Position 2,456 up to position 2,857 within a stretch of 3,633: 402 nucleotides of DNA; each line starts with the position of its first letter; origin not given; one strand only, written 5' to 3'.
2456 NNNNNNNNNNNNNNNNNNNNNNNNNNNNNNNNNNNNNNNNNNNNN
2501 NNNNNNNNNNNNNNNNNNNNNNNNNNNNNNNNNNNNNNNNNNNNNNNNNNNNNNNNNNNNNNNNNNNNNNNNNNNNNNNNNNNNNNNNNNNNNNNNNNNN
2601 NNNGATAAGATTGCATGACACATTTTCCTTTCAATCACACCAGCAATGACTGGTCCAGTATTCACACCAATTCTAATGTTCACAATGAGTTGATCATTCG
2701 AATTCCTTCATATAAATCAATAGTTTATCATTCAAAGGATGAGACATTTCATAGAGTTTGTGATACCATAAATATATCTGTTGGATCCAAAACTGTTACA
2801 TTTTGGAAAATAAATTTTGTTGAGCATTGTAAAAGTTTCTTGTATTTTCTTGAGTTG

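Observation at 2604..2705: Class-III cyclase signature in a short exon with no room upstream for the rest of the domain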

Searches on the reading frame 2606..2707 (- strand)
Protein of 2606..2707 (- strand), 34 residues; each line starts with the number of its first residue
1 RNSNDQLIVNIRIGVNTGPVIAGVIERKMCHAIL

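Call 5: search_protein_families(library=pfam, max_evalue=10, proteins=[window:2606-2707:-])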
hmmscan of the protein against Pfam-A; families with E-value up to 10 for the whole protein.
seq(34 aa): 1 family
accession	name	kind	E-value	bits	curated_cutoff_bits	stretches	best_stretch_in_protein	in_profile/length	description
PF00211.25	Guanylate_cyc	-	1.8e-05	24.9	21.9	1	6-30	97-121/183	Adenylate and Guanylate cyclase catalytic domain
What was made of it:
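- Checked: The motif is more than chance: alone it scores 24.9 bits, E = 1.8e-5, against Pfam PF00211, above the 21.9-bit gathering cut-off (call 5).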
